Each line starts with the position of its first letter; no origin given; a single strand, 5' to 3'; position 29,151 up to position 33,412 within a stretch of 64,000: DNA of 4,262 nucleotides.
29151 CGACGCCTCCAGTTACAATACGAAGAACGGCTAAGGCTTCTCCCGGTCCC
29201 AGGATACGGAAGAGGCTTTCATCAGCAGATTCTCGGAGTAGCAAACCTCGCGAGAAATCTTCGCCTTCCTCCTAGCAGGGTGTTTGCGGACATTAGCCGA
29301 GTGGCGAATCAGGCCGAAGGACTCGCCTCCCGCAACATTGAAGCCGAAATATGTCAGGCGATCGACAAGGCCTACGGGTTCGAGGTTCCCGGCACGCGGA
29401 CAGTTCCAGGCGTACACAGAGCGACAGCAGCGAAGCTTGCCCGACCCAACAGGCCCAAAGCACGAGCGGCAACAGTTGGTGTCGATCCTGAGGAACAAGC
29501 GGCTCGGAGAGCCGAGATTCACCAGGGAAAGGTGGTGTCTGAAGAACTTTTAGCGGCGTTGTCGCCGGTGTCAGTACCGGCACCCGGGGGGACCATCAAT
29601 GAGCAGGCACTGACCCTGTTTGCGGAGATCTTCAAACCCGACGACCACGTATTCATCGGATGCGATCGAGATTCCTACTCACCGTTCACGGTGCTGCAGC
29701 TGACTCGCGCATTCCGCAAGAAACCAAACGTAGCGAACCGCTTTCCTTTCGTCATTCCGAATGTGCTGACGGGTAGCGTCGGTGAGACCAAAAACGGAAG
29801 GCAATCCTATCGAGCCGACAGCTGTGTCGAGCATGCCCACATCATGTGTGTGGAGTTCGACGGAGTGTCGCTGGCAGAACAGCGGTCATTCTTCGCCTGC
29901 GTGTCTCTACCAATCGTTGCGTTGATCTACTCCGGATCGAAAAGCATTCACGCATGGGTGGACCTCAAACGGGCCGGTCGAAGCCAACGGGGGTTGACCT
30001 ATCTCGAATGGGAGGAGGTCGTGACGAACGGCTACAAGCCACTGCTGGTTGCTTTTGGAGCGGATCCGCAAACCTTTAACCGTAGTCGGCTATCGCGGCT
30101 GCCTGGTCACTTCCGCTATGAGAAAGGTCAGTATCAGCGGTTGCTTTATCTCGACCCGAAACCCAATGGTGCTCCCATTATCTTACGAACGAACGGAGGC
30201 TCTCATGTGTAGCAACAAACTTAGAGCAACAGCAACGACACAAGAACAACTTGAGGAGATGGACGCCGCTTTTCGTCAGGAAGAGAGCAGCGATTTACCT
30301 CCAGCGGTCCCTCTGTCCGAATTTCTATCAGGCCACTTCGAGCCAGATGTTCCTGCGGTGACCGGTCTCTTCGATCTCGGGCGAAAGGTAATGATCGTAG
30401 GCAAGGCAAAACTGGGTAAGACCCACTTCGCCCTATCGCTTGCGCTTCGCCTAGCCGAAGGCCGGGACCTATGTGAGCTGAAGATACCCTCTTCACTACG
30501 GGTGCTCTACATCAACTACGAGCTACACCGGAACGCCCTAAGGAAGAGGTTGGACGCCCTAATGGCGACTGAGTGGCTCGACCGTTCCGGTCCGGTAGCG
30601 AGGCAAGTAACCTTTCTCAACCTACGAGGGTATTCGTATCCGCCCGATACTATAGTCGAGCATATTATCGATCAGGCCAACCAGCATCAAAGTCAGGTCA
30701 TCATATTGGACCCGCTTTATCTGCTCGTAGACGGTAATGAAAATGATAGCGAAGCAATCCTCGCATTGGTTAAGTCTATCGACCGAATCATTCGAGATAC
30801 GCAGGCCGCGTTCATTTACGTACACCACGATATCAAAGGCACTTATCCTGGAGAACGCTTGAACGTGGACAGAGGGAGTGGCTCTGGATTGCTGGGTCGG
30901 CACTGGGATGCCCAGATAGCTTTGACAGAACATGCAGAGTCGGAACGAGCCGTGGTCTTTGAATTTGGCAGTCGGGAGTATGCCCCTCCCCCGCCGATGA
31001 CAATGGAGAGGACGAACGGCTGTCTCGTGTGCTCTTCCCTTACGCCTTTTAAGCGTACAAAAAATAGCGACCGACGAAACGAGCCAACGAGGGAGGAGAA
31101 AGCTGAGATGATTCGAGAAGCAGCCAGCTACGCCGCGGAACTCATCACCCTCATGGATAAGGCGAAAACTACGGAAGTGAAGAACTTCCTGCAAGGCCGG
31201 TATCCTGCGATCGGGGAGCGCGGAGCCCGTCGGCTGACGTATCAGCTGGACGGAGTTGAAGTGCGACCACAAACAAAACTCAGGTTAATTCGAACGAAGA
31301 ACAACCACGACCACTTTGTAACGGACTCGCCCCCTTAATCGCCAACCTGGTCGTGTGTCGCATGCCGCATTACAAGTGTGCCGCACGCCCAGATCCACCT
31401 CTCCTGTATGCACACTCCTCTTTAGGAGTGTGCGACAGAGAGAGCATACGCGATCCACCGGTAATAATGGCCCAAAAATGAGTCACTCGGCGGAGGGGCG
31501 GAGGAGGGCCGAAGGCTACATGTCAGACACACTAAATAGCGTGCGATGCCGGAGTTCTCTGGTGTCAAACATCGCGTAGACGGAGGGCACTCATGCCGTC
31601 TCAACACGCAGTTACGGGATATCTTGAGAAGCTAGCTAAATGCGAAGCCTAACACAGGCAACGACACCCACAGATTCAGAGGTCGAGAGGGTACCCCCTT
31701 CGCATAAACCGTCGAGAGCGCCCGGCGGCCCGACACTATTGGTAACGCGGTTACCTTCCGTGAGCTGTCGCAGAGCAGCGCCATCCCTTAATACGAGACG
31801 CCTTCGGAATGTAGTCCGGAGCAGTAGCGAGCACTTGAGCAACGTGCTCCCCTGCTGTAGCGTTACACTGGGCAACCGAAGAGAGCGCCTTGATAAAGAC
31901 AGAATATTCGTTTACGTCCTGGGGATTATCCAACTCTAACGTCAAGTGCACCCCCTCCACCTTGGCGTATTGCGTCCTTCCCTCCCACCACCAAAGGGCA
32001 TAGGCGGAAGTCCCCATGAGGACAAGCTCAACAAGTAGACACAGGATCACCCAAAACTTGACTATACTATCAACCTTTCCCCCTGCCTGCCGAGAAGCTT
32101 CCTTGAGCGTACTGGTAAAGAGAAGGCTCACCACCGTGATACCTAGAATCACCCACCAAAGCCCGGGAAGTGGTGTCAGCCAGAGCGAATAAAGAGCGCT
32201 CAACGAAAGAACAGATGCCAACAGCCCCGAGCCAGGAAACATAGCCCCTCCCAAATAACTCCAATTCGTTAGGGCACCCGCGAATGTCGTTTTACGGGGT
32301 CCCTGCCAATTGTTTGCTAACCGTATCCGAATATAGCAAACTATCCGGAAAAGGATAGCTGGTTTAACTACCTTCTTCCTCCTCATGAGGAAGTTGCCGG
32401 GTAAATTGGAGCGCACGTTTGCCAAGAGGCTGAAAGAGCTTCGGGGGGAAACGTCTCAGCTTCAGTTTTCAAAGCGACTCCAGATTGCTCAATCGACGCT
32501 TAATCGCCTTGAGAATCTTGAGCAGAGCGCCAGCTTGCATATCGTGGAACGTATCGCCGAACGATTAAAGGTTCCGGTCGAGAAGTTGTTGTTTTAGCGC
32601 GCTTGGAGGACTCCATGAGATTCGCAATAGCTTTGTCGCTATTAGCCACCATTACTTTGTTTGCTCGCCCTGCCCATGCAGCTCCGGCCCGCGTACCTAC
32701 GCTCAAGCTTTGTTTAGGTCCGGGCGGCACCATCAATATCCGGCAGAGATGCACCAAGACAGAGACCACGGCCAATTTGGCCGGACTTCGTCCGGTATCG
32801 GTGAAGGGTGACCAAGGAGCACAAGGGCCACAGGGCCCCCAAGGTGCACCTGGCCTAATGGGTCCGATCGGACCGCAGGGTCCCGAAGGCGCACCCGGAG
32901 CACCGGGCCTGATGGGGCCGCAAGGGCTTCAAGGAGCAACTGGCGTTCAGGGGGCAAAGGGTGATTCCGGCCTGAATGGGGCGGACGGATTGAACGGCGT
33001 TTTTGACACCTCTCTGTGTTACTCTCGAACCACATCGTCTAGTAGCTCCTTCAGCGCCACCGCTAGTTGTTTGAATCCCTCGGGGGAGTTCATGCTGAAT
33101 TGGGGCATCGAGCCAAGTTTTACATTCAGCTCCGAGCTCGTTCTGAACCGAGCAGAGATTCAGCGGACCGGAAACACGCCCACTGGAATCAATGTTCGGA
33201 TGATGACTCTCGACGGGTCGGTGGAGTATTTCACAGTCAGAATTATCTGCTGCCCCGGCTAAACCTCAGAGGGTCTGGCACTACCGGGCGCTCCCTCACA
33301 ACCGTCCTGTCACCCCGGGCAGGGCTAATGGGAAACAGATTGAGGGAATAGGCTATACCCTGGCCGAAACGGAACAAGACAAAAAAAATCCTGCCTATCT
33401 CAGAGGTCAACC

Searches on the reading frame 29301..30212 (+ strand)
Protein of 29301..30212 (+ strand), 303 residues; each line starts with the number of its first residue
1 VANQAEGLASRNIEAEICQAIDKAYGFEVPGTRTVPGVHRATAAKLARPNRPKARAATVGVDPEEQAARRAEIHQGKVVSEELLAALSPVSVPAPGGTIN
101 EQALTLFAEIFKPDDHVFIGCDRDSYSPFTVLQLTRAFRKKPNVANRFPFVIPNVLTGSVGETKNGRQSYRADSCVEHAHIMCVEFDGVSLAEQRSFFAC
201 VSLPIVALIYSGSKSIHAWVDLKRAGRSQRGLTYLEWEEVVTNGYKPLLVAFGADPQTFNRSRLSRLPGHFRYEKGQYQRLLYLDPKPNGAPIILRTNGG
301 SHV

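Call 68: search_protein_families(library=phrogs, proteins=[window:29301-30212:+], max_evalue=0.001)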
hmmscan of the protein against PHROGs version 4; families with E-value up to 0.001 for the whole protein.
window:29301-30212:+ (303 aa): 1 family
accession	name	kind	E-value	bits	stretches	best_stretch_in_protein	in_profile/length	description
phrog_2597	-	DNA, RNA and nucleotide metabolism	6e-12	45.9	1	182-278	224-314/747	DNA primase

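Call 85: search_protein_families(library=padloc, proteins=[window:29301-30212:+], max_evalue=0.001)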
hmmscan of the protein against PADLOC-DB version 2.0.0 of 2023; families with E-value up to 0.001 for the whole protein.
window:29301-30212:+ (303 aa): 0 families

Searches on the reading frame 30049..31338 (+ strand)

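Call 10: search_protein_families(library=pfam, proteins=[window:30049-31338:+], max_evalue=0.01)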
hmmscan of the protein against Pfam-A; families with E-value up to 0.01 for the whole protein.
window:30049-31338:+ (429 aa): 2 families
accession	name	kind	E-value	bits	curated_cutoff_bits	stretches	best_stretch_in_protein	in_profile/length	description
PF13481.12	AAA_25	-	2.3e-24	86.6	27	1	87-263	10-192/195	AAA domain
PF05729.18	NACHT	-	0.0037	17.5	26.7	1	113-202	2-72/167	NACHT domain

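Call 68: search_protein_families(library=phrogs, proteins=[window:30205-31338:+], max_evalue=0.001)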
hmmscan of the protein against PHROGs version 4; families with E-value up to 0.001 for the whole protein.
window:30205-31338:+ (377 aa): 11 families
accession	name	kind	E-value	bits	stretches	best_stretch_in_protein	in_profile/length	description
phrog_2597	-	DNA, RNA and nucleotide metabolism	3.7e-38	132.6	1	25-248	333-552/747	DNA primase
phrog_906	-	DNA, RNA and nucleotide metabolism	8.5e-18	65.5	1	8-247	478-703/872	DNA polymerase/primase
phrog_3123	-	unknown function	8.4e-13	48.7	1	63-245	345-541/583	-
phrog_25693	-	unknown function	1e-12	48.4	1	158-227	158-227/405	-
phrog_239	-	DNA, RNA and nucleotide metabolism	1.3e-10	41.8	1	17-211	328-519/801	DNA primase/helicase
phrog_13004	-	unknown function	6.1e-09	36.2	1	62-273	136-353/363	-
phrog_6012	-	DNA, RNA and nucleotide metabolism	2.1e-07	31.5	1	53-229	142-315/447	DNA helicase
phrog_19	-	DNA, RNA and nucleotide metabolism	8.8e-07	29.2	1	58-203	352-499/621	DnaB-like replicative helicase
phrog_1284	-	unknown function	1.1e-05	26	1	53-214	29-189/306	-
phrog_2850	-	unknown function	1.1e-05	25.5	1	64-218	163-316/465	-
phrog_243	-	DNA, RNA and nucleotide metabolism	2.8e-05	24.2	0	155-208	135-190/273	DnaB-like replicative helicase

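Call 85: search_protein_families(library=padloc, proteins=[window:30205-31338:+], max_evalue=0.001)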
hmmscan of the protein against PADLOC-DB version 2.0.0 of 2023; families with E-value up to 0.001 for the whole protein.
window:30205-31338:+ (377 aa): 0 families

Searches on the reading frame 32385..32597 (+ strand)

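Call 68: search_protein_families(library=phrogs, proteins=[window:32385-32597:+], max_evalue=0.001)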
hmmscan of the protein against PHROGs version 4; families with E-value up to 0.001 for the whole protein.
window:32385-32597:+ (70 aa): 7 families
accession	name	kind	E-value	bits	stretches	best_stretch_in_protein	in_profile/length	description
phrog_8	-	transcription regulation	3.1e-08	34.5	1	6-69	71-136/346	transcriptional regulator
phrog_4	-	transcription regulation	1.1e-05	25.7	1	11-69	136-192/400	transcriptional repressor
phrog_2967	-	transcription regulation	3.6e-05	24.4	1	10-63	9-64/225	transcriptional regulator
phrog_2439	-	transcription regulation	9.5e-05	22.4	1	22-66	20-64/367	transcriptional regulator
phrog_1373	-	transcription regulation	0.00025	22.1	1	24-68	78-122/166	transcriptional regulator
phrog_7241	-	transcription regulation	0.00035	21.6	1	24-69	76-121/122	transcriptional regulator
phrog_5823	-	transcription regulation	0.00097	19.4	0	9-69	4-67/404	transcriptional regulator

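Call 85: search_protein_families(library=padloc, proteins=[window:32385-32597:+], max_evalue=0.001)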
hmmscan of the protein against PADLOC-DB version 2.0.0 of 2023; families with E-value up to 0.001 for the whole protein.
window:32385-32597:+ (70 aa): 4 families
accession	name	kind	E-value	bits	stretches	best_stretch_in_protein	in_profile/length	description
PDLC02926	HTH_VI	-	1.9e-10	38.9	1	14-70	4-62/92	-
PDLC03665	Control_protein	-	0.00015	19.9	1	11-69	8-69/77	control protein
PDLC04142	capH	-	0.00031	19.8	1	11-69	6-66/103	capH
PDLC03956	RmrA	-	0.00067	16.8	1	16-66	16-66/399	-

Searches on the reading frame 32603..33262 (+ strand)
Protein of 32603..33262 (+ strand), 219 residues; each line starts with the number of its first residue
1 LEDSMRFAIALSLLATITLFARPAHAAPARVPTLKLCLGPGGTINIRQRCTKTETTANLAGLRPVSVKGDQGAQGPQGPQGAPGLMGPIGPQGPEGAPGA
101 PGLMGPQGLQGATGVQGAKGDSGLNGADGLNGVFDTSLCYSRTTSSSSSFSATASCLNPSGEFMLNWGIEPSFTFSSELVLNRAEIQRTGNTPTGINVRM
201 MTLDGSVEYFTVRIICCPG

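Call 10: search_protein_families(library=pfam, proteins=[window:32603-33262:+], max_evalue=0.01)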
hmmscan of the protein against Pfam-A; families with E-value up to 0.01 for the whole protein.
window:32603-33262:+ (219 aa): 1 family
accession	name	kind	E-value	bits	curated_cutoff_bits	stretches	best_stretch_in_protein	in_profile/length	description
PF01391.23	Collagen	-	6.2e-10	39.1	27.2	1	69-126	1-58/60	Collagen triple helix repeat (20 copies)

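Call 68: search_protein_families(library=phrogs, proteins=[window:32615-33262:+], max_evalue=0.001)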
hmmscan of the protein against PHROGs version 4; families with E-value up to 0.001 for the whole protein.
window:32615-33262:+ (215 aa): 37 families (the best 25 are shown)
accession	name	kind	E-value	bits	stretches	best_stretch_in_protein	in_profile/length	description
phrog_5073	-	tail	1.6e-20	74.6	1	64-142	299-380/519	tail fiber protein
phrog_6320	-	tail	6.7e-16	59.2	1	64-129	118-183/745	tail fiber protein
phrog_366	-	tail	1.6e-14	55.2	1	47-130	299-386/474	tail fiber protein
phrog_1806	-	tail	1.2e-13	52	1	60-131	113-183/276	collagen like minor tail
phrog_819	-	tail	4.9e-13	49.2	1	53-128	501-574/1024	tail protein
phrog_8745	-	tail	7.3e-11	41.1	1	65-128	1398-1464/1803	tail fiber protein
phrog_30509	-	tail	8.7e-11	42.4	1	58-126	47-117/254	collagen like minor tail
phrog_38806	-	unknown function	3e-09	37.7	1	58-128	75-145/285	-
phrog_1658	-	unknown function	4.4e-09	37.4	1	60-124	47-111/239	-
phrog_18350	-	tail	1.5e-08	35.6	2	62-107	151-196/253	tail fiber protein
phrog_29268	-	unknown function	1.5e-08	34.3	1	61-129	408-476/653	-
phrog_3420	-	unknown function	2.5e-08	32.9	1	62-125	228-291/929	-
phrog_26654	-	unknown function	5.4e-08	33.6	1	63-129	86-152/360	-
phrog_35286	-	unknown function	6.4e-08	32.5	1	62-143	281-356/750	-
phrog_26246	-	tail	6.8e-08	33.1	1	64-128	115-209/329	tail protein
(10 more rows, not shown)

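Call 85: search_protein_families(library=padloc, proteins=[window:32615-33262:+], max_evalue=0.001)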
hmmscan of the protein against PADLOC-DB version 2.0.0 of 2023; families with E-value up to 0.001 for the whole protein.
window:32615-33262:+ (215 aa): 0 families
